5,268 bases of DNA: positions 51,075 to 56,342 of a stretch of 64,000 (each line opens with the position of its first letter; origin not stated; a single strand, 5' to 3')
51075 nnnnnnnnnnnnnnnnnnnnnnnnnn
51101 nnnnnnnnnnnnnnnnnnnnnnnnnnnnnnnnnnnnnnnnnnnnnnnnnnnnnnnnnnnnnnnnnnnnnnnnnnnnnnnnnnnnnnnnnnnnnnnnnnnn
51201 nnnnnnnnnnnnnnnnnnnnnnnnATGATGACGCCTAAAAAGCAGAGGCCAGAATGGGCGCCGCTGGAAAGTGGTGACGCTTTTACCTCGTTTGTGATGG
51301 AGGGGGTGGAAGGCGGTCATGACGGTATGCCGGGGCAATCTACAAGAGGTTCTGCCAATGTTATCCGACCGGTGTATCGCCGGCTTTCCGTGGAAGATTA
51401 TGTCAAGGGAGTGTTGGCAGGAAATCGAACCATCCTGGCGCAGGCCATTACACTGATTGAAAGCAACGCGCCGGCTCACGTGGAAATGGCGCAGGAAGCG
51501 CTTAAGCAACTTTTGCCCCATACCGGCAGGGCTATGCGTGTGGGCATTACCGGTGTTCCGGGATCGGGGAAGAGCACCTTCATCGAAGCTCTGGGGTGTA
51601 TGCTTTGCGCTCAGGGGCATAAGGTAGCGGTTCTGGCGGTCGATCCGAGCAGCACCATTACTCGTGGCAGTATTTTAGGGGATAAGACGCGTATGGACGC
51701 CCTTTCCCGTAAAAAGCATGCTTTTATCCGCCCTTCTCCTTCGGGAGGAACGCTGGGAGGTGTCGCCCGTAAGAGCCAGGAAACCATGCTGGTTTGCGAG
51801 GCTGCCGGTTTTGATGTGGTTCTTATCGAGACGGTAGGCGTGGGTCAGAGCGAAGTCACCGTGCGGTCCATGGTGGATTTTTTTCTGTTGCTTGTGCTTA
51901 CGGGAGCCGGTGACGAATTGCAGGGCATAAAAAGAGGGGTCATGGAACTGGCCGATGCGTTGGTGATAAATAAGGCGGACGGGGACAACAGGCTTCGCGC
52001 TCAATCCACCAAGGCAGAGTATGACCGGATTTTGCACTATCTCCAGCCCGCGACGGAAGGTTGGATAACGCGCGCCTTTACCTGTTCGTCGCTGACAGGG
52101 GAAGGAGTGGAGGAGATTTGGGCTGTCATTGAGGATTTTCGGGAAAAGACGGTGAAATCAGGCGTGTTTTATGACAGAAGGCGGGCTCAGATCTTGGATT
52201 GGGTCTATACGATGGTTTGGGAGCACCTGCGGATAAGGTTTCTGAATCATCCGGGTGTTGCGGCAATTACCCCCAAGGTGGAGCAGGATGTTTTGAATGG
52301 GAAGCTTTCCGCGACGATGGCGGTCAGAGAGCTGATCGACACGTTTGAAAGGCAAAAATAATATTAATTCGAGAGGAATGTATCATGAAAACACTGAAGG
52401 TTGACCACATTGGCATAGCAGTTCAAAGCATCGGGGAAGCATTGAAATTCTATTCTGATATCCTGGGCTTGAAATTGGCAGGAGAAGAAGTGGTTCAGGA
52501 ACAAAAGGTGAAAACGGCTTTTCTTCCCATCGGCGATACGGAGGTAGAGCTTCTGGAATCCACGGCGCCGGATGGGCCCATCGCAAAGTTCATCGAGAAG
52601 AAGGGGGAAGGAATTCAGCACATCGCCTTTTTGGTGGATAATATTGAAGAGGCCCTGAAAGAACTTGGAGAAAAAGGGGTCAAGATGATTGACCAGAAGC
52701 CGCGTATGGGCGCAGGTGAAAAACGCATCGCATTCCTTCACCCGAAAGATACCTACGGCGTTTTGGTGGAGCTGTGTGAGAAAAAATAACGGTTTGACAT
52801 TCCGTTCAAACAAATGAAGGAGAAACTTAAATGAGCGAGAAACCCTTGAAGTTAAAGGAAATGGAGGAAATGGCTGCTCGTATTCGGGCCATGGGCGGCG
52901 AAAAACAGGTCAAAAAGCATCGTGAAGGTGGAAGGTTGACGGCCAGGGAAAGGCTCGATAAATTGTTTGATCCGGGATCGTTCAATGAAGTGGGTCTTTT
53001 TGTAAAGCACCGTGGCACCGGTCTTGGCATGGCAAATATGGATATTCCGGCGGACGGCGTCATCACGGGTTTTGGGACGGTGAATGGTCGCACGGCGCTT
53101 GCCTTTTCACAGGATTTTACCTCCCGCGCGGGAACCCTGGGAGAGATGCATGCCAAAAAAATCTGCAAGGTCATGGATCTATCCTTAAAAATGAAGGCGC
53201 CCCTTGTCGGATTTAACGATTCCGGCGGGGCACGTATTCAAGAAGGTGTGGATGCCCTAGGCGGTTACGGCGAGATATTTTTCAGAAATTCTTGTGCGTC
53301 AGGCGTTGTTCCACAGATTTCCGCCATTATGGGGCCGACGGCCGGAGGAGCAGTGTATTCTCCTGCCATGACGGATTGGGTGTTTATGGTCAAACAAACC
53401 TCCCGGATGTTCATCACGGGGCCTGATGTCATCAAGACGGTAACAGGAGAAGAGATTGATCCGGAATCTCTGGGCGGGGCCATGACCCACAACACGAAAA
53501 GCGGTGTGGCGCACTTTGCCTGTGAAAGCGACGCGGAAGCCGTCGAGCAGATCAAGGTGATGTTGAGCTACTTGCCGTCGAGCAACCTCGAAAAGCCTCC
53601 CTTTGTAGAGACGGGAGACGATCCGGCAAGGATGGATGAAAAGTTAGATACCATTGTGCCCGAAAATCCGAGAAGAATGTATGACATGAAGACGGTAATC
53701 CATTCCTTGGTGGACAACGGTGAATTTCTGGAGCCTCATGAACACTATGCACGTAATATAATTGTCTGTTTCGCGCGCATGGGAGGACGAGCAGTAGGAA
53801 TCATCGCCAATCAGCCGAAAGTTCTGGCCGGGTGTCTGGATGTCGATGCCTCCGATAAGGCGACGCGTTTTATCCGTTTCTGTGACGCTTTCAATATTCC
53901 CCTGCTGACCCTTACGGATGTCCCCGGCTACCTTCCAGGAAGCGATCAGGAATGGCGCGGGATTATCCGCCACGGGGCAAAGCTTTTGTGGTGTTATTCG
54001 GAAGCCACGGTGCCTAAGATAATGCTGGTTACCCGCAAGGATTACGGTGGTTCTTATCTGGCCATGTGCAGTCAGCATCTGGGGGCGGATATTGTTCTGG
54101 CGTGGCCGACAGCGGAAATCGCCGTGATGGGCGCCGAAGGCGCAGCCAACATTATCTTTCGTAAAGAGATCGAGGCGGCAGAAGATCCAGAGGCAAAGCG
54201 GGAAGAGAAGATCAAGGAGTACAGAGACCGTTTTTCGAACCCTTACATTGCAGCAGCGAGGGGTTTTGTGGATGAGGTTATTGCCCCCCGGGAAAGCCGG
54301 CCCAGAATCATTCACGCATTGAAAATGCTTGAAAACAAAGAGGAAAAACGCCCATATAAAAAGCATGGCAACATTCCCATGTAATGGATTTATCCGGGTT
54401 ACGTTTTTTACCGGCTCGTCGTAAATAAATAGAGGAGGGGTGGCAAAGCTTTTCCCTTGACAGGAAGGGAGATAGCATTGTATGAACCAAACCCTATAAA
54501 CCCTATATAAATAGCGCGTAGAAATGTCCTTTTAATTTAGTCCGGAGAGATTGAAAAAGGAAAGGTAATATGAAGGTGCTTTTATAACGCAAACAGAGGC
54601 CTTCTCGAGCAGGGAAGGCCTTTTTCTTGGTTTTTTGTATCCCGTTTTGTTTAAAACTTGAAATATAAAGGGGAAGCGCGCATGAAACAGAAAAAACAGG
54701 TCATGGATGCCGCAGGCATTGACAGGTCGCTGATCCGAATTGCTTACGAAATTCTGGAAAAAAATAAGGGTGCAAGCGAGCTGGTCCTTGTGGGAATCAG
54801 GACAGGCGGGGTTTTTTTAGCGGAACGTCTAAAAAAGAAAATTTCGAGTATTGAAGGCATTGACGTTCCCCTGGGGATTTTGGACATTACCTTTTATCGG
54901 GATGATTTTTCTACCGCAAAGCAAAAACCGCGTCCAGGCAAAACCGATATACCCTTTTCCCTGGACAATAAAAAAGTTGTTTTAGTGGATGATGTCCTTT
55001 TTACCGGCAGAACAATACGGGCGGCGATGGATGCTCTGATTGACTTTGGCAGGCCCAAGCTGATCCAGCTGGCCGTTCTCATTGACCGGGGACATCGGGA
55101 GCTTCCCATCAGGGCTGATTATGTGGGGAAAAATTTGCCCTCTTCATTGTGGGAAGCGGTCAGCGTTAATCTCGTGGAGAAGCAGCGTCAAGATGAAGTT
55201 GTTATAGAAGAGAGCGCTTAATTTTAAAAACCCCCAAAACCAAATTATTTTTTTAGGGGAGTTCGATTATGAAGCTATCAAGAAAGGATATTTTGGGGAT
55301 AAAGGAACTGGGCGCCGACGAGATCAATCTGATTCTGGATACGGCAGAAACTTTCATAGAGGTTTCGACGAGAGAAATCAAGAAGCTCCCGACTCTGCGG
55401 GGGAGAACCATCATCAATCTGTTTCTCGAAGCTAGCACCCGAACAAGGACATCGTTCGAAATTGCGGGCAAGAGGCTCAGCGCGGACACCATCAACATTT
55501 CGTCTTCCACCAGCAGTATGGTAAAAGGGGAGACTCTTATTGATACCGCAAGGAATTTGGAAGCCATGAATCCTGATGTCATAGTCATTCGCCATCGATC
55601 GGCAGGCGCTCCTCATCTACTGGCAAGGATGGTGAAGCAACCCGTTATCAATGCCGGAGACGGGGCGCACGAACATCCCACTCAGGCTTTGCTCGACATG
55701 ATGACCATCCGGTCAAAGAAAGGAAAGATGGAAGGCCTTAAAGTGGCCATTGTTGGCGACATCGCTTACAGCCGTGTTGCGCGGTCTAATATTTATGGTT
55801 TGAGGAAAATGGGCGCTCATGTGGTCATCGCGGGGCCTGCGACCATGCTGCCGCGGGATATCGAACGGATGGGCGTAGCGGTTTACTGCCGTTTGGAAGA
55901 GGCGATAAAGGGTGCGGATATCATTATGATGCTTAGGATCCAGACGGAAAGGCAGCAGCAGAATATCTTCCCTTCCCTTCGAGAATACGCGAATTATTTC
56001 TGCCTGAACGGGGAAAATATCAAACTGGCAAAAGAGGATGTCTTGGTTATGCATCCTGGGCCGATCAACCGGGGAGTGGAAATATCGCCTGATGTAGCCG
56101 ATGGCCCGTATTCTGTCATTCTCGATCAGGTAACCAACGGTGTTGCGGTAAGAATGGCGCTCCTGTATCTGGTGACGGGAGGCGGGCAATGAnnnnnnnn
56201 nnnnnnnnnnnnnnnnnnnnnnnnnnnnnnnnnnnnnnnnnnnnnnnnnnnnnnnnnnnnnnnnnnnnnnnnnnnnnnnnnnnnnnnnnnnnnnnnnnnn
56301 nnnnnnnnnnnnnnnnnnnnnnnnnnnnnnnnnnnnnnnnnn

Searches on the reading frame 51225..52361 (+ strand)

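Call 9: search_protein_families(library=pfam, proteins=[window:51225-52361:+])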
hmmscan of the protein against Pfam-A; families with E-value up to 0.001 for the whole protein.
window:51225-52361:+ (378 aa): 6 families
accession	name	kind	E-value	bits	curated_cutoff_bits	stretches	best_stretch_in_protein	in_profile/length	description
PF03308.22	MeaB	-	1.6e-107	359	23.1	1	71-339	1-268/273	Methylmalonyl Co-A mutase-associated GTPase MeaB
PF02492.25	cobW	-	1e-06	28.9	20.7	1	106-257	3-159/180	CobW/HypB/UreG, nucleotide-binding domain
PF03029.23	ATP_bind_1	-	5e-05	23.6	27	1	108-143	1-36/240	Conserved hypothetical ATP binding protein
PF01656.29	CbiA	-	0.0001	22.7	25.4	1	113-308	9-68/125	CobQ/CobB/MinD/ParA nucleotide binding domain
PF13555.12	AAA_29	-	0.00039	20.5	27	1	107-131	26-50/61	P-loop containing region of AAA domain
PF13604.12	AAA_30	-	0.00074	19.7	27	0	91-140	7-55/191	AAA domain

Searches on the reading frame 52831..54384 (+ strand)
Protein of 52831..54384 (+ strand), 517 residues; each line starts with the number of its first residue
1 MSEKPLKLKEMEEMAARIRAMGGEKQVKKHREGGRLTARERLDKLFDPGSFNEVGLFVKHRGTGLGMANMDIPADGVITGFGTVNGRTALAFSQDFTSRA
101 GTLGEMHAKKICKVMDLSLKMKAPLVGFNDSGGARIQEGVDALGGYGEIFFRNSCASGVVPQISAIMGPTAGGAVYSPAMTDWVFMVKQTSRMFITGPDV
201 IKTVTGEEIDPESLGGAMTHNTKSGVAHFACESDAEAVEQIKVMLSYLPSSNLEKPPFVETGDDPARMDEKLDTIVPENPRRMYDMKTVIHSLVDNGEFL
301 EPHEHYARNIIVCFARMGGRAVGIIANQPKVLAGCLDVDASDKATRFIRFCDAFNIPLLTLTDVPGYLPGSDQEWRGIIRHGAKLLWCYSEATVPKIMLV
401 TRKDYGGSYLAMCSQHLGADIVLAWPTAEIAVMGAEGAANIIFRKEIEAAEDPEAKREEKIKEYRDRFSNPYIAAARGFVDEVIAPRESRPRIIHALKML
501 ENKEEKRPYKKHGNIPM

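Call 9: search_protein_families(library=pfam, proteins=[window:52831-54384:+])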
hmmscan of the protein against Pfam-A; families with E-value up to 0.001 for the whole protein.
window:52831-54384:+ (517 aa): 2 families
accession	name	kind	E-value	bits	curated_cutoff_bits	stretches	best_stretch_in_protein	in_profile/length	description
PF01039.27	Carboxyl_trans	-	1.2e-195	651.3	22.3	1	30-515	2-493/493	Carboxyl transferase domain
PF03255.19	ACCA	-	9.1e-13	48.5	23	1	342-451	134-239/310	Acetyl co-enzyme A carboxylase carboxyltransferase-like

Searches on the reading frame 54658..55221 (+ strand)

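Call 9: search_protein_families(library=pfam, proteins=[window:54658-55221:+])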
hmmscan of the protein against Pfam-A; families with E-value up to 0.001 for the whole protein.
window:54658-55221:+ (187 aa): 2 families
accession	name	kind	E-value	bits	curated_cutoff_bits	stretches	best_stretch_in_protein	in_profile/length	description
PF00156.33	Pribosyltran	-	3.9e-26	91.7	26.3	1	18-165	8-148/158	Phosphoribosyl transferase domain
PF14681.12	UPRTase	-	0.00018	21.5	27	1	76-142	95-159/206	Uracil phosphoribosyltransferase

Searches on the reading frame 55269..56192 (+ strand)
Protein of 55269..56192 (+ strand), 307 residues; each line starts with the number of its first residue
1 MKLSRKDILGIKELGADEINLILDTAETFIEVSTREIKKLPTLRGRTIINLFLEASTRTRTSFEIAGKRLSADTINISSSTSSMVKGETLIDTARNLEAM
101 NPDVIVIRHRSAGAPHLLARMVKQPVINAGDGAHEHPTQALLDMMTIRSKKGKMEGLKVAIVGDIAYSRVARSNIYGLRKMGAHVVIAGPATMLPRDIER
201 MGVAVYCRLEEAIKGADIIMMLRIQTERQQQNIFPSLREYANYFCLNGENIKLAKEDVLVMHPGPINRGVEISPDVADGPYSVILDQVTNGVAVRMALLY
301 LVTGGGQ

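Call 9: search_protein_families(library=pfam, proteins=[window:55269-56192:+])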
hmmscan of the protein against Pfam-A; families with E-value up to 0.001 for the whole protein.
window:55269-56192:+ (307 aa): 2 families
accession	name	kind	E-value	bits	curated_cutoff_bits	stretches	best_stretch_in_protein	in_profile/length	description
PF02729.26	OTCace_N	-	7.6e-46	156.3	29.9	1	6-148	1-147/148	Aspartate/ornithine carbamoyltransferase, carbamoyl-P binding domain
PF00185.30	OTCace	-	9.5e-32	110.7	29.4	1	155-301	1-156/157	Aspartate/ornithine carbamoyltransferase, Asp/Orn binding domain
